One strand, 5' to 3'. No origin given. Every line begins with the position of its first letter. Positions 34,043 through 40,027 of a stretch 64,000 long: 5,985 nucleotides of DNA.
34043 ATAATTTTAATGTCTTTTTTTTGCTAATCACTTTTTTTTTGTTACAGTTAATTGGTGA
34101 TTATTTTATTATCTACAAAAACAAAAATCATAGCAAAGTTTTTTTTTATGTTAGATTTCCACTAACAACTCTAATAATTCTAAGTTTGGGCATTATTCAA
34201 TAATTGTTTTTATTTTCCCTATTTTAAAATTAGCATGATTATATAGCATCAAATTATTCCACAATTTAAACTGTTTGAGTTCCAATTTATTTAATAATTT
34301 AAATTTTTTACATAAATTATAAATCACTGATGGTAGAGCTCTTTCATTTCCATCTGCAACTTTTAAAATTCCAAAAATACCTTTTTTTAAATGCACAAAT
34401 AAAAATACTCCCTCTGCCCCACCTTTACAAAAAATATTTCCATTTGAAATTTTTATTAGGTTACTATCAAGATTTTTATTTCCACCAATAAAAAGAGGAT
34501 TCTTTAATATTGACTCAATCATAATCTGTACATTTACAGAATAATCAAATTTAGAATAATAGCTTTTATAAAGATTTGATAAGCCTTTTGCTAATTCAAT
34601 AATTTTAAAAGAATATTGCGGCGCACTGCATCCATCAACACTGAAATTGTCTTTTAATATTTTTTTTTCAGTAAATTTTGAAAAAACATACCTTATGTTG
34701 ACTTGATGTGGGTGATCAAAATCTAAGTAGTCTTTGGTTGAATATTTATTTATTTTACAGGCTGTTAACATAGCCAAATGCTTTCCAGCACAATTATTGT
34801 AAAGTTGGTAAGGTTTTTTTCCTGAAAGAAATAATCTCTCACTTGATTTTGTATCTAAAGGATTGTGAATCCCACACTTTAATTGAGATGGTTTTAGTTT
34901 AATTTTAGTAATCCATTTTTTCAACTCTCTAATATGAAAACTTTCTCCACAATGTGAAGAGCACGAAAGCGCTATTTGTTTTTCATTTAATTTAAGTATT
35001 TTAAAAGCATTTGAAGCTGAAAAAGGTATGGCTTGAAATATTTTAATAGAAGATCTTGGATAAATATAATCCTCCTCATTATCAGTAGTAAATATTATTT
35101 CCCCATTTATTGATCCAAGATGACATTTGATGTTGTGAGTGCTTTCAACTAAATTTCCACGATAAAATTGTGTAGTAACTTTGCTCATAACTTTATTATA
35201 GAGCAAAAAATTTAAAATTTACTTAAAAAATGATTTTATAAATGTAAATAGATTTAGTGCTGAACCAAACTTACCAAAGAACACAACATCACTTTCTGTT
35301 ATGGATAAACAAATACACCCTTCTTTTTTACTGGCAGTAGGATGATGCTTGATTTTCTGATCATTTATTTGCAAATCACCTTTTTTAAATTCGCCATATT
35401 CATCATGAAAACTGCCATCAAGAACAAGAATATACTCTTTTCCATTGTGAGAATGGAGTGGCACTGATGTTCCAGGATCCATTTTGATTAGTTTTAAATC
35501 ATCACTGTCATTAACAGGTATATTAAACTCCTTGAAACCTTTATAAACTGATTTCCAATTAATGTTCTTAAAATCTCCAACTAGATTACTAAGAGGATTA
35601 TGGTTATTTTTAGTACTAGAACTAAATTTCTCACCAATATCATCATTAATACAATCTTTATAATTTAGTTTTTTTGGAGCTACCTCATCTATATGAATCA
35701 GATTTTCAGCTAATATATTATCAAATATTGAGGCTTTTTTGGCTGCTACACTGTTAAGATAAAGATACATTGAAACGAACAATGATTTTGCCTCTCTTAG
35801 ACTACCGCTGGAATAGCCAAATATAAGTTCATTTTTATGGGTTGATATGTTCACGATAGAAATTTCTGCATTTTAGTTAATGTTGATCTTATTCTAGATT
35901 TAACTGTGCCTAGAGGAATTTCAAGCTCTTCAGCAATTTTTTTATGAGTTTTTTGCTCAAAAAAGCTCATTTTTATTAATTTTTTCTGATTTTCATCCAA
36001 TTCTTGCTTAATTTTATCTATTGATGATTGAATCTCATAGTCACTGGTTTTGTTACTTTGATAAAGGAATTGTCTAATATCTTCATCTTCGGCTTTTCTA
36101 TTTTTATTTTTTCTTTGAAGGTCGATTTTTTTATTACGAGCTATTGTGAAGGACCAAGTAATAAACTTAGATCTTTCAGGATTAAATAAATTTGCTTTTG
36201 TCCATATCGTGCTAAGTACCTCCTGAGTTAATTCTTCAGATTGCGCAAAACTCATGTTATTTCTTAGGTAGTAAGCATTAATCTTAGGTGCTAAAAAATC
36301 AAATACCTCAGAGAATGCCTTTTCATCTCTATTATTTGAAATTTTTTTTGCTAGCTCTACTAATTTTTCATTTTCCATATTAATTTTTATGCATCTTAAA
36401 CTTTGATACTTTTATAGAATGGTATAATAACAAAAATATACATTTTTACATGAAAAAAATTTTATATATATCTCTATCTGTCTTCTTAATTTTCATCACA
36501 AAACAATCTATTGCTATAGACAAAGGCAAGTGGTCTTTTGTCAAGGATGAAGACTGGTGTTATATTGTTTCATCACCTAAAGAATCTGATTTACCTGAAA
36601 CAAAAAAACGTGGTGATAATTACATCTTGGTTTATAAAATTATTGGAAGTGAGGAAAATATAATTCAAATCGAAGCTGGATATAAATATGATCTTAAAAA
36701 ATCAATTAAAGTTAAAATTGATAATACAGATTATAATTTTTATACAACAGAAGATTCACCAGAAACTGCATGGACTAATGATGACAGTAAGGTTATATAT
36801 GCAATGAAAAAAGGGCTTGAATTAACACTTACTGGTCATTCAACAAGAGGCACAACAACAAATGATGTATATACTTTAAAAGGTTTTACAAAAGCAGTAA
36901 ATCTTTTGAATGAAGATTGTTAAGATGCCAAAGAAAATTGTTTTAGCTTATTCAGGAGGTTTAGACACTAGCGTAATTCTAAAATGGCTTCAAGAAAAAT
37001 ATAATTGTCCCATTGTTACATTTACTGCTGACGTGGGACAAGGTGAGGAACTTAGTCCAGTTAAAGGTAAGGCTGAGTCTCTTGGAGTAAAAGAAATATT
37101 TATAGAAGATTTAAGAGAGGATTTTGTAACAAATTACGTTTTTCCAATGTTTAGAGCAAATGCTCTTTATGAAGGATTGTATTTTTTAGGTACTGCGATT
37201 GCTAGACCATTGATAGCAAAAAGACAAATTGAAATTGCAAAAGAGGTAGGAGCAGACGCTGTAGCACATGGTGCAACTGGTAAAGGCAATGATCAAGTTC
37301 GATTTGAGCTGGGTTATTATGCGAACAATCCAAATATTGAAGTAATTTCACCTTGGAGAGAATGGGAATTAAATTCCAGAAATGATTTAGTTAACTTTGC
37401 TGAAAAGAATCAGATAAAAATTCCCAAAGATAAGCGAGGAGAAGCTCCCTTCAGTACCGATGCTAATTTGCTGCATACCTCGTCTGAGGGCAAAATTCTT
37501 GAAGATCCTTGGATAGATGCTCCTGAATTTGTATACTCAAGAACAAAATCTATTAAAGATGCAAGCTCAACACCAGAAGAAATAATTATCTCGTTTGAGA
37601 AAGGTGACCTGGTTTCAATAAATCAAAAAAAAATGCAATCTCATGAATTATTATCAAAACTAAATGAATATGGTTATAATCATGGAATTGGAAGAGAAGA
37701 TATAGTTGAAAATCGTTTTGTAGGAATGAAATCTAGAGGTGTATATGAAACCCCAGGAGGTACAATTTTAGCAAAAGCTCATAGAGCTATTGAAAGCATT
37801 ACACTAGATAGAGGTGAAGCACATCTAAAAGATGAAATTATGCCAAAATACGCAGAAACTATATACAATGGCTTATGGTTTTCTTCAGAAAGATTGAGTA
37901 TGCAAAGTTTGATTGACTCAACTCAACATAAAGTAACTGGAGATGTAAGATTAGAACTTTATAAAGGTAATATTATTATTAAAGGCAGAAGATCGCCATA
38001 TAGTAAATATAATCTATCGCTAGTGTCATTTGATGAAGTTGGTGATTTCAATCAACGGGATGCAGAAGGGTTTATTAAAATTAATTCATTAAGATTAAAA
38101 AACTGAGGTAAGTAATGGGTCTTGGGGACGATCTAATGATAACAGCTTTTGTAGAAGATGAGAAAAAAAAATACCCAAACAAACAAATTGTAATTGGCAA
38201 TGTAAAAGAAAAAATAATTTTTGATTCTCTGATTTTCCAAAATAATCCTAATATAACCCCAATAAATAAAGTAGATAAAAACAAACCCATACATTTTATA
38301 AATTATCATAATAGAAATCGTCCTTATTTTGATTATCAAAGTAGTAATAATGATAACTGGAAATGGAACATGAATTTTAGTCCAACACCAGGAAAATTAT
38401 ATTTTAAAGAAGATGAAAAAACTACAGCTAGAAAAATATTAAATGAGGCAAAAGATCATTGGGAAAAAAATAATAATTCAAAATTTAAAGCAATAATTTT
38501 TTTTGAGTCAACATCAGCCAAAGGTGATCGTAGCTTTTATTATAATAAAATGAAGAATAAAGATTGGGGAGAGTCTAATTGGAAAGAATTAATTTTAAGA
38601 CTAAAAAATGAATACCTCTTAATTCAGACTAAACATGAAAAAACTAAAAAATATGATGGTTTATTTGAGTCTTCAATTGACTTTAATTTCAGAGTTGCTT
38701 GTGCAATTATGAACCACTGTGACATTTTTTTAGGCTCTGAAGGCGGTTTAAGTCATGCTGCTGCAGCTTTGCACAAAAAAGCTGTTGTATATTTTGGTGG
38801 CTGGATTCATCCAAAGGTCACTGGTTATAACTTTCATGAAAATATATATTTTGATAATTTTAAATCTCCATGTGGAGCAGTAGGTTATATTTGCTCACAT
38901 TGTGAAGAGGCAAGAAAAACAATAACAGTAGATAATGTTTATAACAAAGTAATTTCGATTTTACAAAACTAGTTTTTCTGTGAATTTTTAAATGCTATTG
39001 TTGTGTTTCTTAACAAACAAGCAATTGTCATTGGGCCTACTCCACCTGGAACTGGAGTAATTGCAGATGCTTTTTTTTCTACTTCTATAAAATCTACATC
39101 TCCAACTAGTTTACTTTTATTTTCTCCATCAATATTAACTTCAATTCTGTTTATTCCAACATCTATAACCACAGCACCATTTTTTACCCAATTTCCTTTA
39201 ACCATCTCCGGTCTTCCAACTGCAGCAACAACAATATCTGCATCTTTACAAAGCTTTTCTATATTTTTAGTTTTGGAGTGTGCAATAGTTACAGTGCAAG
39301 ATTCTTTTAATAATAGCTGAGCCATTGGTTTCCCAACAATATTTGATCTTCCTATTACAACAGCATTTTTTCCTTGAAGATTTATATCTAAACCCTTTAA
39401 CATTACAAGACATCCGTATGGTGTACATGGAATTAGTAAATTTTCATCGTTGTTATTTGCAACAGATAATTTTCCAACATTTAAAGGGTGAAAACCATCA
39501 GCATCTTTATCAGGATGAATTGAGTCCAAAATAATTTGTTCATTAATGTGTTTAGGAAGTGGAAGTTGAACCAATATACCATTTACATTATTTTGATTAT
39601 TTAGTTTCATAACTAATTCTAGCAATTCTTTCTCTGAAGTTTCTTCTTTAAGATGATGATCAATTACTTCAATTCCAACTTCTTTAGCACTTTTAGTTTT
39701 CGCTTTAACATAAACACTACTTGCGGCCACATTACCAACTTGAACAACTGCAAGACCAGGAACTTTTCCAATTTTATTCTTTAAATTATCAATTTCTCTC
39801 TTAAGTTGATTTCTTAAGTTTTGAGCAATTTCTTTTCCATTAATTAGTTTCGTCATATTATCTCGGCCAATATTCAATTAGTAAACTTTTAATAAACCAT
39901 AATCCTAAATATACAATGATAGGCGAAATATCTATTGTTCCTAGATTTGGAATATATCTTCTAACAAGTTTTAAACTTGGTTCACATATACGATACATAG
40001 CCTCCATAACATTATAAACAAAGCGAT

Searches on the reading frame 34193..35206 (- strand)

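Call 87: search_protein_families(library=pfam, proteins=[window:34193-35206:-], max_evalue=0.00001)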
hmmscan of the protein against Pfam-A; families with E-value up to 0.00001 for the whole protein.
window:34193-35206:- (337 aa): 1 family
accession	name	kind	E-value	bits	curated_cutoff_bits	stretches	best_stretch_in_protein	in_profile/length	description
PF06089.17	Asparaginase_II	-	5.7e-83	279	25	1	13-333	2-321/322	L-asparaginase II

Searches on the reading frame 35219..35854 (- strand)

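Call 88: search_protein_families(library=pfam, proteins=[window:35219-35854:-], max_evalue=0.00001)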
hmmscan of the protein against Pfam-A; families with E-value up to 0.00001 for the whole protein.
window:35219-35854:- (211 aa): 2 families
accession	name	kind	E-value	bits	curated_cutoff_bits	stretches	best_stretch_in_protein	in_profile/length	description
PF12973.13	Cupin_7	-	4.7e-16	59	27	1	91-184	4-99/105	ChrR Cupin-like domain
PF07883.17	Cupin_2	-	4.4e-06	26.8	27.2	1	122-185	2-69/70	Cupin domain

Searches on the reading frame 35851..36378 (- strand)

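Call 88: search_protein_families(library=pfam, proteins=[window:35851-36378:-], max_evalue=0.00001)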
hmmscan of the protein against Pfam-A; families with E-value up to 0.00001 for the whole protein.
window:35851-36378:- (175 aa): 3 families
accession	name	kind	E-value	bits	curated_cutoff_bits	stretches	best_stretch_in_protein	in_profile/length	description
PF04545.22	Sigma70_r4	-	3.6e-12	46.1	24.1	1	125-172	3-50/50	Sigma-70, region 4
PF08281.18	Sigma70_r4_2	-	1.3e-10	41.2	25.7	1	120-169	4-53/54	Sigma-70, region 4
PF04542.20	Sigma70_r2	-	2.3e-10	40.6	24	1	44-92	20-69/71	Sigma-70 region 2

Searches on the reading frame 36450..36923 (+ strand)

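Call 88: search_protein_families(library=pfam, proteins=[window:36450-36923:+], max_evalue=0.00001)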
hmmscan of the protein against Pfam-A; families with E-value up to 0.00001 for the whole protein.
window:36450-36923:+ (157 aa): 1 family
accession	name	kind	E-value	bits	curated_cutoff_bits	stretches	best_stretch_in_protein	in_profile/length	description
PF06776.18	IalB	-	2.1e-08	34.8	22.1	1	66-152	40-129/131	Invasion associated locus B (IalB) protein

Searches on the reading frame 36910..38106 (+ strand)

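Call 88: search_protein_families(library=pfam, proteins=[window:36910-38106:+], max_evalue=0.00001)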
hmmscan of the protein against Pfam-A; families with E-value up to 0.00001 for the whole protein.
window:36910-38106:+ (398 aa): 2 families
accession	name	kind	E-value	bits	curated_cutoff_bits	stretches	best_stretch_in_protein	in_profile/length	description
PF20979.2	Arginosuc_syn_C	-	1.6e-77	260.5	27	1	181-397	1-217/219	Arginosuccinate synthase C-terminal domain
PF00764.25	Arginosuc_synth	-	2.8e-63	213.2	27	1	9-169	1-161/162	Arginosuccinate synthase N-terminal HUP domain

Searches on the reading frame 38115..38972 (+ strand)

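Call 88: search_protein_families(library=pfam, proteins=[window:38115-38972:+], max_evalue=0.00001)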
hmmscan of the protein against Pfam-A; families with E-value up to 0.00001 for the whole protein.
window:38115-38972:+ (285 aa): 1 family
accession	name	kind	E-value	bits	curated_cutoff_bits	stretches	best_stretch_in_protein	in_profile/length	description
PF01075.23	Glyco_transf_9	-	4.3e-06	26.7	22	0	147-239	117-221/247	Glycosyltransferase family 9 (heptosyltransferase)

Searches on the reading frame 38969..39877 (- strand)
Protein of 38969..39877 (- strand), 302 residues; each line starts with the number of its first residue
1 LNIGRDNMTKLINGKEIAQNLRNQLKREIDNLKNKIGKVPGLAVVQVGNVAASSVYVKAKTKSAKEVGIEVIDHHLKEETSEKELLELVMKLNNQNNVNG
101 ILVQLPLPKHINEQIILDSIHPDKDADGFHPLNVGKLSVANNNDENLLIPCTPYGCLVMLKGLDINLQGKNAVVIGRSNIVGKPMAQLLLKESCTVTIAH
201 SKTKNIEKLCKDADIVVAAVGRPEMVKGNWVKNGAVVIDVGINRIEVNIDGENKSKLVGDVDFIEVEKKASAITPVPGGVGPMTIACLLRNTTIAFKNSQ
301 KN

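Call 88: search_protein_families(library=pfam, proteins=[window:38969-39877:-], max_evalue=0.00001)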
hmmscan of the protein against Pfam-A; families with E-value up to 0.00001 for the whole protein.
window:38969-39877:- (302 aa): 2 families
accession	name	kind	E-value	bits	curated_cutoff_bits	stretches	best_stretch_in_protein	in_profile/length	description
PF02882.25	THF_DHG_CYH_C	-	1.2e-67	226.6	27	1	130-298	1-158/160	Tetrahydrofolate dehydrogenase/cyclohydrolase, NAD(P)-binding domain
PF00763.28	THF_DHG_CYH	-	3.4e-39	134.1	32.8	1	12-127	1-115/115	Tetrahydrofolate dehydrogenase/cyclohydrolase, catalytic domain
